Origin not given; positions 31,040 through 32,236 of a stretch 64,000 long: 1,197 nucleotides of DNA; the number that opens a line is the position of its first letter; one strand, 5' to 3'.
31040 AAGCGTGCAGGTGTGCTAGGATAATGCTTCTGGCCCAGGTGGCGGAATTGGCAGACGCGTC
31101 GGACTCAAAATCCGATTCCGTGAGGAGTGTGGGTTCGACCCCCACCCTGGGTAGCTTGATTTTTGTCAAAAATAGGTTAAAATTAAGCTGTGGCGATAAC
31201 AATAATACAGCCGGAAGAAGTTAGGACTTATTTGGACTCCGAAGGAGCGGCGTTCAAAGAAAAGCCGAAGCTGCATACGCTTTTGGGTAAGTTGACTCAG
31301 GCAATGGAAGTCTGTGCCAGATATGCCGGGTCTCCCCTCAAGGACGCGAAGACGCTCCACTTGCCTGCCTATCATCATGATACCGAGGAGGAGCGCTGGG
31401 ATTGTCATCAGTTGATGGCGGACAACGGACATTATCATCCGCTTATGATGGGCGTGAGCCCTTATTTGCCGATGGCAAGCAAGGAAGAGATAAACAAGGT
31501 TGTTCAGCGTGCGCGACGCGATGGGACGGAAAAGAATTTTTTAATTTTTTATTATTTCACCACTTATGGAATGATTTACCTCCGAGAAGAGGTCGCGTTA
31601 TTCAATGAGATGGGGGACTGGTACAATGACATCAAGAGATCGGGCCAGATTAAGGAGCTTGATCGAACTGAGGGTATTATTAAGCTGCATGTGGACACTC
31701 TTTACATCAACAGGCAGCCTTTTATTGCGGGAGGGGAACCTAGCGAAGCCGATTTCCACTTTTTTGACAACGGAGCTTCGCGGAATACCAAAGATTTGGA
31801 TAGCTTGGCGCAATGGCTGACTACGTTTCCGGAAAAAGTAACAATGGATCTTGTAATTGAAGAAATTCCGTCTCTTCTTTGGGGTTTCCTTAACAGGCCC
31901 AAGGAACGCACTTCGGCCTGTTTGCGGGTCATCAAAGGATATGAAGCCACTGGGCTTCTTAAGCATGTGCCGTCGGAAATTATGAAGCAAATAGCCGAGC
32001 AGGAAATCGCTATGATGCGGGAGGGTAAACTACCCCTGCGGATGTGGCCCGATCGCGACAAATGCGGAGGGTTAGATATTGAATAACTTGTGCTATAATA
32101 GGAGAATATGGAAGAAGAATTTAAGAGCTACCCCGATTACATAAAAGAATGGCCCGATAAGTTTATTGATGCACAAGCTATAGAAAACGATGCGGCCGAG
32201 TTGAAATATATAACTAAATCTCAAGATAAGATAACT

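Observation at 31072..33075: Two ORFan genes inserted directly 3' of tRNA-Leu(CAA): candidate horizontally acquired, uncharacterised two-gene system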

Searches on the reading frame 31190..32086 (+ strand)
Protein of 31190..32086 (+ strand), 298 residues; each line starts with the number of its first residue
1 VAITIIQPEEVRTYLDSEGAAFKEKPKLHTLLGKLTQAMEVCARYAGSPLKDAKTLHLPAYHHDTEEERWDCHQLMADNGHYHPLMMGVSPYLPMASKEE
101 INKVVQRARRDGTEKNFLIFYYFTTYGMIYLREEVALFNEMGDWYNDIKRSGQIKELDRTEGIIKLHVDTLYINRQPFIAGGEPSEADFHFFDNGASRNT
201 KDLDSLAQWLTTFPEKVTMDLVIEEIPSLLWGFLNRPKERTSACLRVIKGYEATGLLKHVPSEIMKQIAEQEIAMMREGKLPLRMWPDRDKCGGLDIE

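Call 4: search_protein_families(library=pfam, proteins=[window:31190-32086:+], max_evalue=1)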
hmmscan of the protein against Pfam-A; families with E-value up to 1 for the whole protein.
window:31190-32086:+ (298 aa): 0 families

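Call 5: search_protein_families(library=padloc, proteins=[window:31190-32086:+], max_evalue=1)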
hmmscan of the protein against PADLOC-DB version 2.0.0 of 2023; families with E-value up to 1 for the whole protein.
window:31190-32086:+ (298 aa): 0 families

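Call 6: search_protein_families(library=ncbifam, proteins=[window:31190-32086:+], max_evalue=1)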
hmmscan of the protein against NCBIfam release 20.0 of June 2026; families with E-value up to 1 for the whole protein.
window:31190-32086:+ (298 aa): 0 families

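Call 7: search_protein_families(library=phrogs, proteins=[window:31190-32086:+], max_evalue=1)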
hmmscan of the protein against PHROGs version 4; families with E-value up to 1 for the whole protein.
window:31190-32086:+ (298 aa): 1 family
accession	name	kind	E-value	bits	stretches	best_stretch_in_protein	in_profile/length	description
phrog_30434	-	unknown function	0.29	11.3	1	172-220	240-288/440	-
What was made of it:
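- Checked: Neither protein matches Pfam, PADLOC, NCBIfam or PHROGs (calls 4-7).
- Tried and rejected: I scanned Pfam, NCBIfam, PADLOC and PHROGs with both proteins and found nothing (calls 4-7).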

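Call 8: find_homologous_proteins(query=window:31190-32086:+)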
Query window:31190-32086:+ (298 aa): 1 proteins with E <= 0.001 among 444 candidates.
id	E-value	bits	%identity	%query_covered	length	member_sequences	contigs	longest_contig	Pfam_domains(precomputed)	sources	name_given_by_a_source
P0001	1.1e-193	660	100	95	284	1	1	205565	-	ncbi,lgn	-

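Call 73: search_dna_similar(query=window:31190-32086:+, collection=plasmids, mode=protein, max_evalue=1, max_rows=10)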
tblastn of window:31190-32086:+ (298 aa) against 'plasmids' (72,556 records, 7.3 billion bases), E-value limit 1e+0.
No match.

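Call 75: search_dna_similar(query=window:31190-32086:+, collection=phages, mode=protein, max_evalue=1, max_rows=10)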
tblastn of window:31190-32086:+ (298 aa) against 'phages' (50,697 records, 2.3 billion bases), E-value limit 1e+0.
No match.

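Call 85: search_solved_structures(query=window:31190-32086:+, max_evalue=10, show_alignments=2)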
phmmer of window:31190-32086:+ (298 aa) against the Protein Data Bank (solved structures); distinct sequences matched with E-value up to 10: 3.
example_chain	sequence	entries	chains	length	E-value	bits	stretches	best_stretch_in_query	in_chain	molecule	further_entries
3j8b_M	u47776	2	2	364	1.4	11.5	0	7-45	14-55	Eukaryotic translation initiation factor 3 subunit M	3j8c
28zx_m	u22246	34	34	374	1.5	11.4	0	7-45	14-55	Eukaryotic translation initiation factor 3 subunit M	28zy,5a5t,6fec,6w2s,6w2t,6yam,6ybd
6zvj_M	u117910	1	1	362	1.5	11.3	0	7-45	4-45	Eukaryotic translation initiation factor 3 subunit M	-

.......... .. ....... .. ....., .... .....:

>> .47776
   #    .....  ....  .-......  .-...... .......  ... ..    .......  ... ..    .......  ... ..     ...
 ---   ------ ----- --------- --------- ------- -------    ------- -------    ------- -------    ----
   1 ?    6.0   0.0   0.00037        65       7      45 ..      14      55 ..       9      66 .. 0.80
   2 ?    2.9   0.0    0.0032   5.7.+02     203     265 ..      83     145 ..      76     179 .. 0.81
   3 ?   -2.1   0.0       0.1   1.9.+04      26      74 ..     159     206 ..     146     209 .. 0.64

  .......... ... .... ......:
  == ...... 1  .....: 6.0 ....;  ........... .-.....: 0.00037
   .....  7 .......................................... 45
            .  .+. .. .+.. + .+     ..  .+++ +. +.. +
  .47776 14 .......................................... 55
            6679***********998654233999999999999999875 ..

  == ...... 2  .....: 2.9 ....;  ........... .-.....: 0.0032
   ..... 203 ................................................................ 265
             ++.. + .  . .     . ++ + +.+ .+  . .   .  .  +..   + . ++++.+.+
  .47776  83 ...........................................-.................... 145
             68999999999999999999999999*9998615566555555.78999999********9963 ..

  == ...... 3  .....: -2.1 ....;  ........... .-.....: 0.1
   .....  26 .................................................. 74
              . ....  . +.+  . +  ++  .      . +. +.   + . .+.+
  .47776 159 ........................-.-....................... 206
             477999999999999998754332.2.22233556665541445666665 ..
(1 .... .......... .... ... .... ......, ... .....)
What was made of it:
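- It shows no HTH or AbiEi-like domain (calls 4, 85).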

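Call 88: find_encoding_contigs(protein=P0011, flank=10000, max_places=4)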
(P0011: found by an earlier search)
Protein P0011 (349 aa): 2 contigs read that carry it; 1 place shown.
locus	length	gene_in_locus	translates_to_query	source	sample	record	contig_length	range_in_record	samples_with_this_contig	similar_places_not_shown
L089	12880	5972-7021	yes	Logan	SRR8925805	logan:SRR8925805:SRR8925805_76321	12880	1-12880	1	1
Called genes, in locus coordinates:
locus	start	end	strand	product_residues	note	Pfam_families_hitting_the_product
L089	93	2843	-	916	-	PF00580:UvrD-helicase, PF13245:AAA_19, PF13604:AAA_30 (faint), PF13361:UvrD_C, PF13538:UvrD_C_2 (faint), PF12705:PDDEXK_1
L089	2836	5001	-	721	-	PF12705:PDDEXK_1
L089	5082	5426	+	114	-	-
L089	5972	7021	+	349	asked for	PF00712:DNA_pol3_beta, PF02767:DNA_pol3_beta_2, PF02768:DNA_pol3_beta_3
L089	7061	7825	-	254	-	PF03099:BPL_LplA_LipB, PF02237:BPL_C (weak)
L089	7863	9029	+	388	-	PF02646:RmuC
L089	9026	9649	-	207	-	-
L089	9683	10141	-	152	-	PF04074:DUF386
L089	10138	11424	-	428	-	PF04413:Glycos_transf_N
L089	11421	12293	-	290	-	PF01416:PseudoU_synth_1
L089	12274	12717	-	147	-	PF03652:RuvX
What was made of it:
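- On tRNA-targeted integrative island: The only sister contig, L089, ends before the locus (call 88).
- Tried and rejected: The sister contig L089 stops short of the locus (call 88).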

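Call 94: find_related_loci(query=window:31190-32086:+, collection=metagenome_contigs, flank=10000)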
Query window:31190-32086:+ (298 aa) in metagenome_contigs; peptide patterns used: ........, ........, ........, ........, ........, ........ (x = any residue, [..] = any of these).
58 stretches matched a pattern, but none encodes a relative of the query by tblastn (E <= 1e-3).

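Call 95: find_related_loci(query=window:31190-32086:+, collection=viral_contigs, flank=5000)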
Query window:31190-32086:+ (298 aa) in viral_contigs; peptide patterns used: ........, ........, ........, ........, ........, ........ (x = any residue, [..] = any of these).
1 stretches matched a pattern, but none encodes a relative of the query by tblastn (E <= 1e-3).
